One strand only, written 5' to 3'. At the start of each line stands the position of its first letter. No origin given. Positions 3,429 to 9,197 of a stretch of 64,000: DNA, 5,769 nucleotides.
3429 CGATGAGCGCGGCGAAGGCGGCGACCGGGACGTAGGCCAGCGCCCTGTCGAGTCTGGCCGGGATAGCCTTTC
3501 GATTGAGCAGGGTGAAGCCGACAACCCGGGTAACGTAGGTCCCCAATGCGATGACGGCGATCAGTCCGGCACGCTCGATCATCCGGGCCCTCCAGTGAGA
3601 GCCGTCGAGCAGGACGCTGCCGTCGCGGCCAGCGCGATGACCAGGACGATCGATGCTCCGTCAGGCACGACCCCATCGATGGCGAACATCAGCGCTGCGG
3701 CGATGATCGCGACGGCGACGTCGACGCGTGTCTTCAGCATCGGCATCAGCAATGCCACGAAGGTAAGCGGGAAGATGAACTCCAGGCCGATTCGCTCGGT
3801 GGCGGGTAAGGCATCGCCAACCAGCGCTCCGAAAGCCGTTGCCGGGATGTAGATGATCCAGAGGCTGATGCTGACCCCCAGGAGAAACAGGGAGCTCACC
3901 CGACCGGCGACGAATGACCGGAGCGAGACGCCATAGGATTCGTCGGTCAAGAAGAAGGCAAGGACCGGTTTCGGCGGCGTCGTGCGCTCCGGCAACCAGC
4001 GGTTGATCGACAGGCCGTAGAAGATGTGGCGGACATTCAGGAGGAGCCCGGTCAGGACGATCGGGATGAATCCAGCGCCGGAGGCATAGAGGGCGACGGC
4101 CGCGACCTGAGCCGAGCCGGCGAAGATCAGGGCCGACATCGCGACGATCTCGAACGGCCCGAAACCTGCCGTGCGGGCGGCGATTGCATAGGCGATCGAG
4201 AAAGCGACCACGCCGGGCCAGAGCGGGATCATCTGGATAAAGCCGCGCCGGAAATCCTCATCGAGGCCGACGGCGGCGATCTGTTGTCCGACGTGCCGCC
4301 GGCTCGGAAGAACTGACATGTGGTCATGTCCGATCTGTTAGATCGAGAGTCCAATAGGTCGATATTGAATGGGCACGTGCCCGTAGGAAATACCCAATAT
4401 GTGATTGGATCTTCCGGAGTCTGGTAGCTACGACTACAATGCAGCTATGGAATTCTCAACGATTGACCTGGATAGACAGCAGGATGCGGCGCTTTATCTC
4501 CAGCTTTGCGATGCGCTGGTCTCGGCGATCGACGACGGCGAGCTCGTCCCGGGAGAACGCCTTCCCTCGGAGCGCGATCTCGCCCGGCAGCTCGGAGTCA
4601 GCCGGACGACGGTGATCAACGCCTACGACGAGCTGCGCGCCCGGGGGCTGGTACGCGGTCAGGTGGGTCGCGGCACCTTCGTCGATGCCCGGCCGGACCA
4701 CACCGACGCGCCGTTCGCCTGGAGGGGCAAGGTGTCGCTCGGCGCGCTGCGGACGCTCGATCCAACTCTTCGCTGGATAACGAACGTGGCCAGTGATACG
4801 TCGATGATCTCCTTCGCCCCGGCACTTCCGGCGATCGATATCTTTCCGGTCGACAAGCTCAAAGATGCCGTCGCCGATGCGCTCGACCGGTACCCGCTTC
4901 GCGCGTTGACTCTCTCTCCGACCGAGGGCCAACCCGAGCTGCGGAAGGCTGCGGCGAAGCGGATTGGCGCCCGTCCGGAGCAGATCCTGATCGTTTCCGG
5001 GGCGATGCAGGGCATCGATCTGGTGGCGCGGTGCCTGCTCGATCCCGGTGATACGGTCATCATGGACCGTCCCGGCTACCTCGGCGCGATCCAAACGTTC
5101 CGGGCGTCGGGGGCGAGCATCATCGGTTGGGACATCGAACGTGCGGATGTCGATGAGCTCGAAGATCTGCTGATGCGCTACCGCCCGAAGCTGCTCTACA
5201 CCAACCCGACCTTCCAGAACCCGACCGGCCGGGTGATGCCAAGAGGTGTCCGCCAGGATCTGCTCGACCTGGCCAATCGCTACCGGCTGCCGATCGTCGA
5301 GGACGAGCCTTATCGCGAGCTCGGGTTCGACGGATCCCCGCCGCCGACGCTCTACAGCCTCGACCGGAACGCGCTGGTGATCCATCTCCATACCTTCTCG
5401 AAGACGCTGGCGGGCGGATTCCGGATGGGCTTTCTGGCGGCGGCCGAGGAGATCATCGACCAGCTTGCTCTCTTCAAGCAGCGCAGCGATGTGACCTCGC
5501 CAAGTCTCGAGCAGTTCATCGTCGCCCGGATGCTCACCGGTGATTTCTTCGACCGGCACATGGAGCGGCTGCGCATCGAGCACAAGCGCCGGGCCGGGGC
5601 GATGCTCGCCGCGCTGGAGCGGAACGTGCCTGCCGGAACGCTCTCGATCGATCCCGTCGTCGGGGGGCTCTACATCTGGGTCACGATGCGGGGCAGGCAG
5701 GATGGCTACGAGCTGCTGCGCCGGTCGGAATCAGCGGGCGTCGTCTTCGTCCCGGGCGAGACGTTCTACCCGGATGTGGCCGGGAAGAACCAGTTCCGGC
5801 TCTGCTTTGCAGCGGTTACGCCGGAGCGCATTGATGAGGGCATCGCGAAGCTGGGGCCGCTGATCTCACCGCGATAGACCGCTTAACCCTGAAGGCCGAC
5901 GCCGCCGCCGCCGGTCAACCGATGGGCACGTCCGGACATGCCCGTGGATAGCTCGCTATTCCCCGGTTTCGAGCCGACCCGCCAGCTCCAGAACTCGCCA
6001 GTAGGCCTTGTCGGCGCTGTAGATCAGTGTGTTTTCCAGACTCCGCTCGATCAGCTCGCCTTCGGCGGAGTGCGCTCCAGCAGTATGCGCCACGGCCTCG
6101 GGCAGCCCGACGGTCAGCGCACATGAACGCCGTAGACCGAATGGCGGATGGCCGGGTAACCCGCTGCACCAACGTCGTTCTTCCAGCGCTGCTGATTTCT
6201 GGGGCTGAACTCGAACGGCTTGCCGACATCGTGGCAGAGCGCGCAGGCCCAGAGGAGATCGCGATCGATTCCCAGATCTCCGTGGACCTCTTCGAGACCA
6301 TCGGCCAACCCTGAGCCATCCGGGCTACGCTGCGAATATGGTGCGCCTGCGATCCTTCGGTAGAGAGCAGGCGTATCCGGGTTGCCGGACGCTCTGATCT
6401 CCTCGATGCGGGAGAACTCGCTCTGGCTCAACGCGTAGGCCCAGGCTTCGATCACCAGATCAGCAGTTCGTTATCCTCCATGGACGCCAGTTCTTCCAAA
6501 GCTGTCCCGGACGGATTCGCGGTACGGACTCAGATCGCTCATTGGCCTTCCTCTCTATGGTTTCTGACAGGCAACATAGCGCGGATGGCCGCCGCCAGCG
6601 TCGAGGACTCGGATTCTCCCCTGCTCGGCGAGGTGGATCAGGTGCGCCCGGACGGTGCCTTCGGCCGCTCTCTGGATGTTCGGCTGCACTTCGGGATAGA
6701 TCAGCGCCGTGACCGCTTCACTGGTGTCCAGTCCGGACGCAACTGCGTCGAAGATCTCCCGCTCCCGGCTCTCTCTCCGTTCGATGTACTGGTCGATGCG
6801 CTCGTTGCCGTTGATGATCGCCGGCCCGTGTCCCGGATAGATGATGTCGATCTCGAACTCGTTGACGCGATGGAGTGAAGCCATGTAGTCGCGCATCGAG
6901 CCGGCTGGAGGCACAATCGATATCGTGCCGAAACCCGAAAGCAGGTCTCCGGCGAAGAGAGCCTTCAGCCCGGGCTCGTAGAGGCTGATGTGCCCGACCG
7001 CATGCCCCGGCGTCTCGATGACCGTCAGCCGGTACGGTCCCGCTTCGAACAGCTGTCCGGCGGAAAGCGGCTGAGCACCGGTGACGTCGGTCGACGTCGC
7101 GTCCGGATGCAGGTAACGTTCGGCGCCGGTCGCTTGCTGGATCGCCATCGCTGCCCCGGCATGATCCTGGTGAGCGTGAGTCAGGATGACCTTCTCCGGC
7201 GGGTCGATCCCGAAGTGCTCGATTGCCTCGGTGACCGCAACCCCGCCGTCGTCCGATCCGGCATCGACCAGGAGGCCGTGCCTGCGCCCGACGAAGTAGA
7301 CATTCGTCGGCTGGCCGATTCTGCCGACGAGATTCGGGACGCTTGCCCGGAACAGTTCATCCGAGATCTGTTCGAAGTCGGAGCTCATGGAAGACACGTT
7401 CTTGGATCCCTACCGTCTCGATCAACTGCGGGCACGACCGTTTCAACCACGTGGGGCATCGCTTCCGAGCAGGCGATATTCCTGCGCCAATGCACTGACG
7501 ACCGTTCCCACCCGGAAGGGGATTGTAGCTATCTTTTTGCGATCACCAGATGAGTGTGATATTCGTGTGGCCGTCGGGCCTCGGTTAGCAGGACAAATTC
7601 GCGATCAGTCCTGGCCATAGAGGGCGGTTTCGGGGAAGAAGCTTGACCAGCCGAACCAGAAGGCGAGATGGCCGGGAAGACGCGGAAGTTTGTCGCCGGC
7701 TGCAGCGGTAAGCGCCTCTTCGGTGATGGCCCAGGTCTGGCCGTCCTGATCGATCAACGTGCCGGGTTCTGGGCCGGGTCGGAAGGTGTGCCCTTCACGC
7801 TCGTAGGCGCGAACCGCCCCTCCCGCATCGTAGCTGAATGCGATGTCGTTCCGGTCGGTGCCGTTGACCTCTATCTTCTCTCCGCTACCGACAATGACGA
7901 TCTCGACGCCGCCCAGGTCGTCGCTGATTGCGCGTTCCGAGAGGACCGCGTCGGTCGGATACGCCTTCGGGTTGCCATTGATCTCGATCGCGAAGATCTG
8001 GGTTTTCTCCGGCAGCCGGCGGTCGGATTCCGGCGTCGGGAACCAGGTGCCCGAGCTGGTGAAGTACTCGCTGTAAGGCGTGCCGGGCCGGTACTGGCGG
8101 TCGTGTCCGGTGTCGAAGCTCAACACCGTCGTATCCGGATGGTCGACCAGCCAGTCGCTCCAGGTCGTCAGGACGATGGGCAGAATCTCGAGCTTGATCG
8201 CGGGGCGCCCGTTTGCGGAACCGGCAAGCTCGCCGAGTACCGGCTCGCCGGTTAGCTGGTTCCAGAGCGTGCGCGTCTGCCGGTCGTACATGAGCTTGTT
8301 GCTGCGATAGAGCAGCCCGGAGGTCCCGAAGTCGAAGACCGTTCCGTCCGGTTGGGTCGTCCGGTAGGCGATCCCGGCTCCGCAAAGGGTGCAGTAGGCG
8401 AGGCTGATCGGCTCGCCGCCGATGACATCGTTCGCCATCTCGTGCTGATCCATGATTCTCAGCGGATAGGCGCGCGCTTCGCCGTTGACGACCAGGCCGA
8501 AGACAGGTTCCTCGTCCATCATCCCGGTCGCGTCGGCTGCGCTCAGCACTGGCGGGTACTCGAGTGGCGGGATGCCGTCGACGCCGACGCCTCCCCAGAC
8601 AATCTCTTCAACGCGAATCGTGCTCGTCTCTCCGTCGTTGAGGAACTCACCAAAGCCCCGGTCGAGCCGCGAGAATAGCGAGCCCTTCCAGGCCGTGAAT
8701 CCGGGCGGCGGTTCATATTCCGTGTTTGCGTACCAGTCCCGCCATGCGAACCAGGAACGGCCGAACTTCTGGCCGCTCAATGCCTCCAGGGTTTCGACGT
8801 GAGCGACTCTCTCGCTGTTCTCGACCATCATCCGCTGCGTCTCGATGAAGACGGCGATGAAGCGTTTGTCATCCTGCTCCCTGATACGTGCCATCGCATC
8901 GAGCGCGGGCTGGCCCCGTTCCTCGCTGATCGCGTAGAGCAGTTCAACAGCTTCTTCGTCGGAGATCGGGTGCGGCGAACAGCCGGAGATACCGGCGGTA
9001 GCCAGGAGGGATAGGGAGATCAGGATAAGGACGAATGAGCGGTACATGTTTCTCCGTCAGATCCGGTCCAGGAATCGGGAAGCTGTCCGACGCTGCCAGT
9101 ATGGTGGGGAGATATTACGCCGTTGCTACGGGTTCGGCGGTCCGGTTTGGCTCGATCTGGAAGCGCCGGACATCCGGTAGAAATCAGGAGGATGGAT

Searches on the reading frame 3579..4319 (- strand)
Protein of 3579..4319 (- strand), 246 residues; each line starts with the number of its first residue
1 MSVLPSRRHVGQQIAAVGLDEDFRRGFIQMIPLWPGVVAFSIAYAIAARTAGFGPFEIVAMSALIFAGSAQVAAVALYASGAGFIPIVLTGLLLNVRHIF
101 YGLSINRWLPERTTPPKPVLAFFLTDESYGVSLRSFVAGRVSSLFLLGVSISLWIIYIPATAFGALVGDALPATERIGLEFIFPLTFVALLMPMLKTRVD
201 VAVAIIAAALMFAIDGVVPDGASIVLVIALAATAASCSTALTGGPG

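Call 18: search_protein_families(library=pfam, proteins=[window:3579-4319:-], max_evalue=0.01)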
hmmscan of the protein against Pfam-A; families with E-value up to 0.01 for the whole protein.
window:3579-4319:- (246 aa): 1 family
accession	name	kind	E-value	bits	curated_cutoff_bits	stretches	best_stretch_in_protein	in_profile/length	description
PF03591.19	AzlC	-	3.9e-34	118.5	32.1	1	32-171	1-137/137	AzlC protein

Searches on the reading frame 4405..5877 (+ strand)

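Call 44: search_protein_families(library=pfam, proteins=[window:4405-5877:+], max_evalue=0.001)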
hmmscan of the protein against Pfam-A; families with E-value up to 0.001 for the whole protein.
window:4405-5877:+ (490 aa): 6 families
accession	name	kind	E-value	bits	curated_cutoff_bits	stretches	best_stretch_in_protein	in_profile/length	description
PF00155.27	Aminotran_1_2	-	1.2e-40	140.3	19.7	1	170-483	38-361/361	Aminotransferase class I and II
PF00392.27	GntR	-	4.6e-18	65.1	27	1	30-93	1-64/64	Bacterial regulatory proteins, gntR family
PF13545.12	HTH_Crp_2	-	3.1e-05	24.3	27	1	53-89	21-57/70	Crp-like helix-turn-helix domain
PF18024.7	HTH_50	-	0.00013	22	27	1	52-72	22-42/50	Helix-turn-helix domain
PF13730.12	HTH_36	-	0.00037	20.7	25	0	54-83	26-55/55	Helix-turn-helix domain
PF08279.18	HTH_11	-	0.00094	19.5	25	0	58-84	20-47/55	HTH domain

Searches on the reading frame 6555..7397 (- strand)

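Call 44: search_protein_families(library=pfam, proteins=[window:6555-7397:-], max_evalue=0.001)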
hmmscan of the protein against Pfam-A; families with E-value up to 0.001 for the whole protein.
window:6555-7397:- (280 aa): 3 families
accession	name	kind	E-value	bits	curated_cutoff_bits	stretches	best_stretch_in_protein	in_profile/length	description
PF00753.33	Lactamase_B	-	3.5e-24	86.3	22.7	1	29-190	4-196/196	Metallo-beta-lactamase superfamily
PF17778.7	BLACT_WH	-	1.1e-09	38.5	22.8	1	225-266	1-42/46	Beta-lactamase associated winged helix domain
PF19583.5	ODP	-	2.9e-05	24.5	27.2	0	38-157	11-141/194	ODP family beta lactamase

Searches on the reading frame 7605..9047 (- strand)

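Call 44: search_protein_families(library=pfam, proteins=[window:7605-9047:-], max_evalue=0.001)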
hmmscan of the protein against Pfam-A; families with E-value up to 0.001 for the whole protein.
window:7605-9047:- (480 aa): 1 family
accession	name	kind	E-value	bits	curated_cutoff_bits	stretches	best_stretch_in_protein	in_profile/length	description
PF11376.13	DUF3179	-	2.2e-77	260.8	27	1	157-474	2-292/292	Protein of unknown function (DUF3179)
